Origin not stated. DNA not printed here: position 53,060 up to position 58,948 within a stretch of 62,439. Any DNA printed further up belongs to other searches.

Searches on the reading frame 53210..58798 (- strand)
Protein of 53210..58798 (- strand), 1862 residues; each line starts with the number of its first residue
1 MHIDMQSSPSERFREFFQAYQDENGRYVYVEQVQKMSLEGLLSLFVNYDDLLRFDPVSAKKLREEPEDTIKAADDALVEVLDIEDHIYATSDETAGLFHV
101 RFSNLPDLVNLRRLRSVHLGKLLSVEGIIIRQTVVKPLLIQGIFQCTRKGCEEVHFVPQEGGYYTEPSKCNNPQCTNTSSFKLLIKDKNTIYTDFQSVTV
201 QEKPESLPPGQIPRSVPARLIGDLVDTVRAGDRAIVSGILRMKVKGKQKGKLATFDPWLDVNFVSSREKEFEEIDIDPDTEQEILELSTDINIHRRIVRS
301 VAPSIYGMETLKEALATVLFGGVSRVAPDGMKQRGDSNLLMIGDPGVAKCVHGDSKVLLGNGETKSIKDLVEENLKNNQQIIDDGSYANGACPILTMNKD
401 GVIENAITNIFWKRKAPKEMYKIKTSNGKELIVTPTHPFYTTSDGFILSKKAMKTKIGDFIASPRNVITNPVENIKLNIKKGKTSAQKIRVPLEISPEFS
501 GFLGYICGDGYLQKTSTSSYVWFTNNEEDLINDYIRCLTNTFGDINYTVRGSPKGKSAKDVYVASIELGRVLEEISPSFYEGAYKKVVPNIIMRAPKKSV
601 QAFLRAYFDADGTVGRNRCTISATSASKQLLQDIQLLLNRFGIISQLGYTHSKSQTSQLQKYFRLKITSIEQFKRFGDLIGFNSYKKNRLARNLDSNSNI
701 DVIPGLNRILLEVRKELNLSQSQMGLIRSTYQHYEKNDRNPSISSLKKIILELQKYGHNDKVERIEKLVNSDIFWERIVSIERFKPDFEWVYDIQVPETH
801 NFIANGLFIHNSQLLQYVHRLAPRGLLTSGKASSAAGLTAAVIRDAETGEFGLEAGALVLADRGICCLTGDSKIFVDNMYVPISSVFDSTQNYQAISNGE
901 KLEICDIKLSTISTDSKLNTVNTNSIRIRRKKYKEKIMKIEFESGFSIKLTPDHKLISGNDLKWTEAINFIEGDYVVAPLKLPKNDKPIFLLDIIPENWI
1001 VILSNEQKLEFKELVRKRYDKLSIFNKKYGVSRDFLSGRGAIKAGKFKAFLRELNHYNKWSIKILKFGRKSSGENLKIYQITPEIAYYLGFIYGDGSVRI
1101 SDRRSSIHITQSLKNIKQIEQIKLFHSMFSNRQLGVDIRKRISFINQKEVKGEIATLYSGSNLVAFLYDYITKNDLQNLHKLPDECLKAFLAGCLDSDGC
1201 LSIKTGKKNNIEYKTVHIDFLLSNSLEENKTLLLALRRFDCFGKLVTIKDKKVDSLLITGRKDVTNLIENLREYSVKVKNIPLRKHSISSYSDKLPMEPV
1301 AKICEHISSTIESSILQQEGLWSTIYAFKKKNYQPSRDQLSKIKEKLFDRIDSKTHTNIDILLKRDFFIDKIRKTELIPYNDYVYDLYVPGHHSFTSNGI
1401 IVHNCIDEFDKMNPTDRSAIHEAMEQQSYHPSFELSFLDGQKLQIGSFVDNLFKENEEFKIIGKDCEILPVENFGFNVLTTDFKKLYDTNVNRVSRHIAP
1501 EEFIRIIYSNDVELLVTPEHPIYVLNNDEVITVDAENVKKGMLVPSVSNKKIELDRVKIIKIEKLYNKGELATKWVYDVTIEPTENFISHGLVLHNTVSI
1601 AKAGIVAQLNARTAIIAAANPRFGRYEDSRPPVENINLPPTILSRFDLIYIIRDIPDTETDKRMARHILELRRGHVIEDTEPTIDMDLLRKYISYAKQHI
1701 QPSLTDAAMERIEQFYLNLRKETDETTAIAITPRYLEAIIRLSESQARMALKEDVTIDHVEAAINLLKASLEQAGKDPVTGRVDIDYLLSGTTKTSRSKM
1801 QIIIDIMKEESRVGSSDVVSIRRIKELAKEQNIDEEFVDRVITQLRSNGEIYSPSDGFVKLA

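Call 59: search_protein_families(library=pfam, proteins=[window:53210-58798:-], max_evalue=0.001)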
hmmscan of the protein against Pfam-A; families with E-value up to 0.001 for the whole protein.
window:53210-58798:- (1862 aa): 11 families
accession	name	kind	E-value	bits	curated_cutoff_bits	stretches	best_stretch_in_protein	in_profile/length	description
PF00493.29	MCM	-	1.1e-78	263.8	23.3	4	1595-1671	147-223/224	MCM P-loop domain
PF14890.11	Intein_splicing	-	2.2e-60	203.4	35.8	3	358-811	2-155/155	Intein splicing domain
PF17207.9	MCM_OB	-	4.8e-32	110.8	24.8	1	111-242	2-124/126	MCM OB domain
PF14528.11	LAGLIDADG_3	-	1.2e-31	109.3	22.5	2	601-681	4-82/82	LAGLIDADG-like domain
PF17855.7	MCM_lid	-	1.8e-26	92.8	27.4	1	1687-1771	1-87/87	MCM AAA-lid domain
PF14551.11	MCM_N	-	1.2e-16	61.4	24.9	1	11-104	2-95/95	MCM N-terminal domain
PF21120.3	MCM_WH_arc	-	2.9e-06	27.7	26.1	1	1799-1860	2-63/63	Archaeal MCM, winged-helix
PF01079.26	Hint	-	3.8e-06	27.1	29.7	0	1500-1570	64-140/213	Hint module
PF01381.28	HTH_3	-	1.9e-05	25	23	1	712-751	3-46/55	Helix-turn-helix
PF00961.24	LAGLIDADG_1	-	0.00029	22.1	23.1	0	1191-1277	1-88/102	LAGLIDADG endonuclease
PF25051.1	WHD_MCM8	-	0.00065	20.1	26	0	1791-1851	8-68/80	MCM8 winged helix domain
